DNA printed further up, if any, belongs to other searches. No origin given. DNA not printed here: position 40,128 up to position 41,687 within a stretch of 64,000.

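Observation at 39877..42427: AT-rich three-gene operon (TerB-like protein, 4-TM coiled-coil protein, vWA-like lipoprotein): candidate uncharacterised membrane stress or defence module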

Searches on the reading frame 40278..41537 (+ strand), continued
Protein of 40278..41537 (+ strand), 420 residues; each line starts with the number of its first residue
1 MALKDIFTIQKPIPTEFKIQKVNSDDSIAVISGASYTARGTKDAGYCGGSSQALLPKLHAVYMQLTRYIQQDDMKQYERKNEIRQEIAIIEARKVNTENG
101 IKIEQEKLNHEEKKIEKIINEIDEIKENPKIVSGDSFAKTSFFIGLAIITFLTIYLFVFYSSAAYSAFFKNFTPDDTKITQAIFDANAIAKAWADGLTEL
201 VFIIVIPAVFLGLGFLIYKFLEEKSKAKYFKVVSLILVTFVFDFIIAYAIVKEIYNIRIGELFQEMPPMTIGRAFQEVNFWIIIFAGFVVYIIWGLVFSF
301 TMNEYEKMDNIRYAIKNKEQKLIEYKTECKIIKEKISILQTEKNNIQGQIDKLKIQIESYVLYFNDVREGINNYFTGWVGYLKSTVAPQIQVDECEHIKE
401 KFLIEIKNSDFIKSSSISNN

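Call 35: search_protein_families(library=pfam, proteins=[L057:3693-4373:-, L057:4396-4863:-, L057:5071-6051:+, L057:6070-7167:+, L057:7187-7519:+], max_evalue=0.01)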
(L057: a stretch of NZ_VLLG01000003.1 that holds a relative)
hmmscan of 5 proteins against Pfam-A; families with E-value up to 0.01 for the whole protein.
L057:3693-4373:- (227 aa): 0 families

L057:4396-4863:- (156 aa): 0 families

L057:5071-6051:+ (327 aa): 1 family
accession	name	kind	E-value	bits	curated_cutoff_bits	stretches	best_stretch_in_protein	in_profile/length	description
PF00656.27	Peptidase_C14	-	1.1e-21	78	21.4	1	17-213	2-211/233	Caspase domain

L057:6070-7167:+ (366 aa): 2 families
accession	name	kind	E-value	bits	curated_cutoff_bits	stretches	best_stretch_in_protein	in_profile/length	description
PF03781.23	FGE-sulfatase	-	9.4e-34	117.7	23.3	1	194-363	34-255/255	Sulfatase-modifying factor enzyme 1-like domain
PF13676.11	TIR_2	-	1.9e-11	45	28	1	10-123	1-111/122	TIR domain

L057:7187-7519:+ (111 aa): 1 family
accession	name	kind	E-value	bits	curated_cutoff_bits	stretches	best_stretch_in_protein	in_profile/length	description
PF07411.17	DUF1508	-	8.9e-34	115.6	22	2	14-56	3-45/48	Domain of unknown function (DUF1508)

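Call 58: search_protein_representatives(alignment_id=A2)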
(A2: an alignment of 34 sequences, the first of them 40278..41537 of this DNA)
Query: 34 sequences, 416 profile positions. Proteins with E-value up to 0.001 (for the whole library): 796; up to 1e-10: 639; up to 1e-30: 346. The best 150 are listed.
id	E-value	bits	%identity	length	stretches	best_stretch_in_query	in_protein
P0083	1.1e-194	663.3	-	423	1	1-414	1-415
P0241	7.0e-131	453.2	-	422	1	8-409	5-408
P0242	4.1e-126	437.5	-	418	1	1-412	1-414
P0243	3.1e-125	434.6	-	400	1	7-387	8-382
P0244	3.3e-125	434.5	-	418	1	17-413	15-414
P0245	7.7e-124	430.0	-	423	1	7-406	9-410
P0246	9.3e-123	426.4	-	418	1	4-409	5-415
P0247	5.3e-119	414.1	-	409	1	4-392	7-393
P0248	5.0e-116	404.3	-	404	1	2-406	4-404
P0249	4.2e-115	401.2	-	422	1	28-404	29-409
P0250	1.6e-114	399.3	-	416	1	2-414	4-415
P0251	8.7e-113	393.6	-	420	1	4-408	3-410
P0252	1.1e-112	393.3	-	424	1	12-408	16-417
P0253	8.2e-110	383.8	-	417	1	3-406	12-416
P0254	2.3e-108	379.0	-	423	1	3-386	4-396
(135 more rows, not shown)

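Call 63: find_related_loci(query=A2, collection=viral_contigs, flank=10000)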
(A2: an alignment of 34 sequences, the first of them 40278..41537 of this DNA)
Query A2 (420 aa) in viral_contigs; peptide patterns used: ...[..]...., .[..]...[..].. (x = any residue, [..] = any of these).
56 stretches matched a pattern, but none encodes a relative of the query by tblastn (E <= 1e-3).

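Call 64: search_dna_similar(query=window:40278-41537:+, collection=plasmids, mode=protein, max_evalue=0.001)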
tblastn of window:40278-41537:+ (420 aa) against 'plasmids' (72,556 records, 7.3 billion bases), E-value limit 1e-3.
Records with a match: 1; places in all: 1; records where one place covers at least 80% of the query: 0.
Best place of each record, by identity: <60% 1.
By first word of the organism name: Runella 1.
By predicted mobility (MOB-suite, as given by PLSDB): non-mobilizable 1.
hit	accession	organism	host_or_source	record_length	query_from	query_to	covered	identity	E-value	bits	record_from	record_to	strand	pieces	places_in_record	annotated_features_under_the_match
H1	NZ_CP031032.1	Runella sp. SP2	whole organism,freshwater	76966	144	403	62%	25.7%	9e-16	87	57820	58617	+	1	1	hypothetical protein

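Call 65: search_dna_similar(query=window:40278-41537:+, collection=phages, mode=protein, max_evalue=0.001)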
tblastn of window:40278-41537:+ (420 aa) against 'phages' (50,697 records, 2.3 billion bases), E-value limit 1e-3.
No match.

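Call 66: get_annotated_region(hit=H1, flank=8000)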
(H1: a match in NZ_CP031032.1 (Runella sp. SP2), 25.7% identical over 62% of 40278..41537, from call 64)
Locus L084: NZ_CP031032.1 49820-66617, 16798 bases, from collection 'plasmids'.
description: Runella sp. SP2 plasmid pSP2_2, complete sequence
organism: Runella sp. SP2 (NCBI taxid 2268026)
taxonomy: Bacteria; Bacteroidota; Cytophagia; Cytophagales; Spirosomataceae; Runella; Runella sp. SP2
host: -; source: whole organism,freshwater; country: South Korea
typing (MOB-suite, as given by PLSDB): non-mobilizable
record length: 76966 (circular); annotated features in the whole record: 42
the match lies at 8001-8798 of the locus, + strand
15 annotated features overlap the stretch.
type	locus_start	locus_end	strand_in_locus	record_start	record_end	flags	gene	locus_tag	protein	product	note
CDS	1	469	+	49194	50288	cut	-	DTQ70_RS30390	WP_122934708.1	type III-B CRISPR module-associated Cmr3 family protein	-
CDS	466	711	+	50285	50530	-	-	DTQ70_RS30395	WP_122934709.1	hypothetical protein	-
CDS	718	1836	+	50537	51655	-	-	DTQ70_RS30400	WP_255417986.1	hypothetical protein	-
CDS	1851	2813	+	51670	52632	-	cmr4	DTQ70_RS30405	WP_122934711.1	type III-B CRISPR module RAMP protein Cmr4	GO:0043571 - maintenance of CRISPR repeat elements [Evidence IEA]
CDS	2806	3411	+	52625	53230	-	cmr5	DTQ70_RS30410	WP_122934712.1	type III-B CRISPR module-associated protein Cmr5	GO:0043571 - maintenance of CRISPR repeat elements [Evidence IEA]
CDS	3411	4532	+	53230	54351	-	cmr6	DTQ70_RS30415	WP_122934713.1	type III-B CRISPR module RAMP protein Cmr6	GO:0043571 - maintenance of CRISPR repeat elements [Evidence IEA]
CDS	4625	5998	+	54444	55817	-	csx2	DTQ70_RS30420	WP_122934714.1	TIGR02221 family CRISPR-associated protein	GO:0043571 - maintenance of CRISPR repeat elements [Evidence IEA]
CDS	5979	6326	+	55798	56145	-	-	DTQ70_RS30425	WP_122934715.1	CRISPR-associated protein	-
CDS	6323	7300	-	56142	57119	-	-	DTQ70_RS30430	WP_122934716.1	WYL domain-containing protein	-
CDS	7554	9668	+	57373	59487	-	-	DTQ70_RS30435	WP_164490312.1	hypothetical protein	-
CDS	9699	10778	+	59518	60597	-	-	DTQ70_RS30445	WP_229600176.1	CRISPR-associated primase-polymerase type B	-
CDS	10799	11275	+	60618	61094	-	cas2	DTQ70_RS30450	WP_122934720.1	CRISPR-associated endonuclease Cas2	GO:0043571 - maintenance of CRISPR repeat elements [Evidence IEA]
CDS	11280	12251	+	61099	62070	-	cas1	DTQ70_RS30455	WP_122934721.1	CRISPR-associated endonuclease Cas1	GO:0043571 - maintenance of CRISPR repeat elements [Evidence IEA]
CDS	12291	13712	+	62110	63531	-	-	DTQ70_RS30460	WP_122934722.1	hypothetical protein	-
CDS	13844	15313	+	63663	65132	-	-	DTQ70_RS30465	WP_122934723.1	hypothetical protein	-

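Call 68: search_protein_families(library=pfam, proteins=[L084:7554-9665:+, L084:12291-13709:+, L084:13844-15310:+, L084:718-1833:+], max_evalue=0.1)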
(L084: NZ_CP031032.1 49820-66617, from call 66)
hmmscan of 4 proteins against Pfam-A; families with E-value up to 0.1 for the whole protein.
L084:7554-9665:+ (704 aa): 2 families
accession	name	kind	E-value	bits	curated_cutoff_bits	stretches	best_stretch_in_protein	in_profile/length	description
PF05531.17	NPV_P10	-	0.0028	18.5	29.8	1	332-385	10-66/75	Nucleopolyhedrovirus P10 protein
PF18405.6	SLC25_like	-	0.013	15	34.5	1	241-307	92-158/285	Mitochondrial SLC25 homolog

L084:12291-13709:+ (473 aa): 1 family
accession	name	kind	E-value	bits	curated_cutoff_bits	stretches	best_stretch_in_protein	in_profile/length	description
PF17832.7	Pre-PUA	-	0.071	14.1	23.5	0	350-391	16-55/86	Pre-PUA-like domain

L084:13844-15310:+ (489 aa): 12 families
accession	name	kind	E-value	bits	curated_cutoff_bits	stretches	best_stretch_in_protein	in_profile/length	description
PF22860.2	DUF7017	-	1.6e-47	161.5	27.5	1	202-340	2-141/141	Domain of unknown function (DUF7017)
PF22708.2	S1CSD-TOTE-1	-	1.4e-20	73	27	1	348-410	4-65/65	S1/CSD-like domain 1 of the TOTE conflict systems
PF22707.2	S1CSD-TOTE-2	-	1.1e-17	64.2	27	1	426-483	1-60/60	S1/CSD-like domain 2 of the TOTE conflict systems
PF13428.12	TPR_14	-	7.3e-07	29.7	23.5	1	205-244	5-44/44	Tetratricopeptide repeat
PF14559.12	TPR_19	-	0.00022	21.9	25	0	189-244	13-68/68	Tetratricopeptide repeat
PF12895.13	ANAPC3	-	0.00051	20.7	27.2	0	195-232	17-53/82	Anaphase-promoting complex, cyclosome, subunit 3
PF07719.23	TPR_2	-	0.007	16.9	27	0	204-224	4-24/34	Tetratricopeptide repeat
PF13174.12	TPR_6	-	0.015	16.4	26.3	0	204-225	3-24/33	Tetratricopeptide repeat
PF13371.12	TPR_9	-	0.016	15.7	35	1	197-231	25-59/73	Tetratricopeptide repeat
PF13431.12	TPR_17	-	0.025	15.3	24.4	0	203-221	15-33/34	Tetratricopeptide repeat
PF13588.12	HSDR_N_2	-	0.031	14.8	25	1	271-367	4-105/110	Type I restriction enzyme R protein N terminus (HSDR_N)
PF13176.12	TPR_7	-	0.076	13.6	27.9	0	5-27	10-31/36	Tetratricopeptide repeat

L084:718-1833:+ (372 aa): 3 families
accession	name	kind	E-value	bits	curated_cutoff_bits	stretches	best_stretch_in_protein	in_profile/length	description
PF09651.16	Cas_APE2256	-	2.2e-24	86.3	24.8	1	2-133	2-133/136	CRISPR-associated protein (Cas_APE2256)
PF09738.14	LRRFIP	-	0.0092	15.8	28.2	1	263-350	152-240/300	LRRFIP family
PF07700.20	HNOB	-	0.031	14.6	25.5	0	35-102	2-71/163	Haem-NO-binding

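Call 73: find_homologous_proteins(query=L084:7554-9665:+, max_evalue=0.001)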
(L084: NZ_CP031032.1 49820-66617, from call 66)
Query L084:7554-9665:+ (704 aa): 5 proteins with E <= 0.001 among 8000 candidates.
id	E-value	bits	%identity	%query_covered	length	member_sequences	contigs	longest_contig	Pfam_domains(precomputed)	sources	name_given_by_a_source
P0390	0.0e+0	1518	93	100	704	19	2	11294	-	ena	-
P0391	0.0e+0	1280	78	100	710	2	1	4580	-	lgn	-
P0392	0.0e+0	1114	68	100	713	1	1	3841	-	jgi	jgi:hypothetical protein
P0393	1.5e-236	805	70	73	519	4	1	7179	-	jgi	-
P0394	2.7e-200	685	46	94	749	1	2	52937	-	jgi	jgi:uncharacterized membrane-anchored protein YhcB (DUF1043 family)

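Call 74: find_encoding_contigs(protein=P0394, flank=10000, max_places=2)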
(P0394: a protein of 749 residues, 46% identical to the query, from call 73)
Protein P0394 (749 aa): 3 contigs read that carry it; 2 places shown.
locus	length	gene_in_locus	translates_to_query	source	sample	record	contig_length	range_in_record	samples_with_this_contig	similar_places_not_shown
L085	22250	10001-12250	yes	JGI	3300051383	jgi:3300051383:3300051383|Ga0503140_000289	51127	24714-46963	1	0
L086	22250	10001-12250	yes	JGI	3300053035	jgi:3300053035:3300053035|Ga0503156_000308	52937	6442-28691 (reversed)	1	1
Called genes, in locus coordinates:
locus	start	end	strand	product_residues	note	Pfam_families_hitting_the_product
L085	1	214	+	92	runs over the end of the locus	-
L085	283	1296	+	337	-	-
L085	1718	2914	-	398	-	-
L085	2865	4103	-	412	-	PF13289:SIR2_2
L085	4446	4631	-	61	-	-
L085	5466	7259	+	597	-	PF00128:Alpha-amylase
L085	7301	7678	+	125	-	-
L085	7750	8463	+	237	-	-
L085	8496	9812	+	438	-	PF02534:T4SS-DNA_transf, PF10412:TrwB_AAD_bind, PF12696:TraG-D_C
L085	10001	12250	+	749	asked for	-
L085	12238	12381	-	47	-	-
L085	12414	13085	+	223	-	-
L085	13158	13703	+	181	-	-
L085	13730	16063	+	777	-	-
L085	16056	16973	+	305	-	-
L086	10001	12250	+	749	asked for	-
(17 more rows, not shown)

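Call 75: find_encoding_contigs(protein=P0390, flank=10000, max_places=2)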
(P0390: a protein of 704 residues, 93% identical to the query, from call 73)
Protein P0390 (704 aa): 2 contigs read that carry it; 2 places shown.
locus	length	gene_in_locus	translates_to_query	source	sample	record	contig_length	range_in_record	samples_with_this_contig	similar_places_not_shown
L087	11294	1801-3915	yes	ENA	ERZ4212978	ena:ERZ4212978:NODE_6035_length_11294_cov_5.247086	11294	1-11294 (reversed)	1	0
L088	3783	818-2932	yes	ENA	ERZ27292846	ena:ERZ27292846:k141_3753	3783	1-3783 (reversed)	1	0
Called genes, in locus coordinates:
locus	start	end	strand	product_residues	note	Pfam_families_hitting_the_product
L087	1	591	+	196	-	?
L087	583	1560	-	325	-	PF13280:WYL, PF25583:WCX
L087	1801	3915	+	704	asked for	-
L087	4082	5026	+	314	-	PF08800:BT4734-like_N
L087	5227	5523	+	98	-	PF09827:CRISPR_Cas2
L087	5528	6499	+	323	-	PF01867:Cas_Cas1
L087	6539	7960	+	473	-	-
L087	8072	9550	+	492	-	PF22860:DUF7017, PF22708:S1CSD-TOTE-1, PF22707:S1CSD-TOTE-2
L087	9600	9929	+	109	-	-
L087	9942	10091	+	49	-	-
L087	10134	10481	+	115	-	-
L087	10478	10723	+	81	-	-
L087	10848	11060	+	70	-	PF22707:S1CSD-TOTE-2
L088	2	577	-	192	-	?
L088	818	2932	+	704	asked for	-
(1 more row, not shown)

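Call 76: find_encoding_contigs(protein=P0393, flank=10000, max_places=2)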
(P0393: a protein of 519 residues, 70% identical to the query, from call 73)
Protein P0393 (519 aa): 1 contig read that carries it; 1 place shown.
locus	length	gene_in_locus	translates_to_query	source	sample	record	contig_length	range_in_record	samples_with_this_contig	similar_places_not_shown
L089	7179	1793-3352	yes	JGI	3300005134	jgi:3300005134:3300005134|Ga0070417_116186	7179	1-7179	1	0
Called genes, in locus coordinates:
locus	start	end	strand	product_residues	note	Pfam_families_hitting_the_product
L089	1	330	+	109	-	?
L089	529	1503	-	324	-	PF13280:WYL, PF25583:WCX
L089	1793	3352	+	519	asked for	-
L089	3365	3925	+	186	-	-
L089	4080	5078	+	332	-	PF08800:BT4734-like_N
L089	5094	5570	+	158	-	PF09827:CRISPR_Cas2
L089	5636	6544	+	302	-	PF01867:Cas_Cas1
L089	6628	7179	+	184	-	?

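Call 81: search_protein_families(library=pfam, alignment_id=A4, max_evalue=0.00001)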
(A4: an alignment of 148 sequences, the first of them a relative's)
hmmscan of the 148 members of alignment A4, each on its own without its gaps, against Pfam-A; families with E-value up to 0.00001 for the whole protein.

A. member 1, L002:7114-7428:- (105 aa): 0 families

B. families by the number of members that match (of 148 scanned): 110 families (the first 25 are shown)
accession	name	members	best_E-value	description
PF07728.20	AAA_5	3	1.9e-14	AAA domain (dynein-related subfamily)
PF03372.29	Exo_endo_phos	3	1.1e-09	Endonuclease/Exonuclease/phosphatase family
PF00004.35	AAA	3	1.7e-08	ATPase family associated with various cellular activities (AAA)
PF01975.23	SurE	2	2.6e-61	Survival protein SurE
PF01863.23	YgjP-like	2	1.7e-59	YgjP-like, metallopeptidase domain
PF07411.17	DUF1508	2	2.2e-44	Domain of unknown function (DUF1508)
PF01145.31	Band_7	2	3.6e-27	SPFH domain / Band 7 family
PF00565.23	SNase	2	4.3e-25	Staphylococcal nuclease homologue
PF13588.12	HSDR_N_2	2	6.5e-09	Type I restriction enzyme R protein N terminus (HSDR_N)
PF00821.23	PEPCK_GTP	1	1.6e-164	Phosphoenolpyruvate carboxykinase C-terminal P-loop domain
PF03977.18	OAD_beta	1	7e-150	Na+-transporting oxaloacetate decarboxylase beta subunit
PF17297.7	PEPCK_N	1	2.4e-103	Phosphoenolpyruvate carboxykinase N-terminal domain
PF07505.17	DUF5131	1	6.7e-102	Protein of unknown function (DUF5131)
PF01112.23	Asparaginase_2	1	3e-76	Asparaginase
PF09365.15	DUF2461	1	5e-74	Conserved hypothetical protein (DUF2461)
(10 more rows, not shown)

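Call 82: search_protein_families(library=padloc, alignment_id=A4, max_evalue=0.00001)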
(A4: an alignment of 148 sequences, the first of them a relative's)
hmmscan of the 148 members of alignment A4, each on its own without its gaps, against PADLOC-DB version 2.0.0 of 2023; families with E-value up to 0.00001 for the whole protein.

A. member 1, L002:7114-7428:- (105 aa): 0 families

B. families by the number of members that match (of 148 scanned): 130 families (the first 25 are shown)
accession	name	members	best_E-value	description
PDLC01096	C3a212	2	1.3e-16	SNc+LTD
PDLC03448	REase_II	2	2.9e-12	Type II restriction enzyme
PDLC03547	REase_II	2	1.7e-10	Type II restriction enzyme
PDLC03604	REase_MTase_IIG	2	6.6e-10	Type IIG restriction enzyme-methyltransferase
PDLC04966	PDC-S24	1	3.3e-184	-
PDLC04639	PDC-M41B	1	1.3e-132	-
PDLC04569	PDC-M30B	1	6.3e-131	-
PDLC01995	RtcR_PspF2--CARF_AAA_HTH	1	5e-111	-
PDLC04566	PDC-M30A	1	1.5e-99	-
PDLC04792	PDC-S01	1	1.7e-97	-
PDLC04786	PDC-S01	1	2.8e-93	-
PDLC04856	PDC-S05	1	3.7e-58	-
PDLC04516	PDC-M21B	1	7.8e-58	-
PDLC01993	RtcR--CARF_AAA_HTH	1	2.6e-57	-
PDLC04788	PDC-S01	1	5.4e-57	-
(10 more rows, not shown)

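Call 89: search_protein_families(library=phrogs, proteins=[window:40278-41537:+], max_evalue=0.01)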
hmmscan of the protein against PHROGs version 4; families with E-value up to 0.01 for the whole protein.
window:40278-41537:+ (420 aa): 1 family
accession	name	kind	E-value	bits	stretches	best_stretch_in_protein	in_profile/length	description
phrog_7208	-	unknown function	0.00013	22.8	0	308-356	4-52/204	-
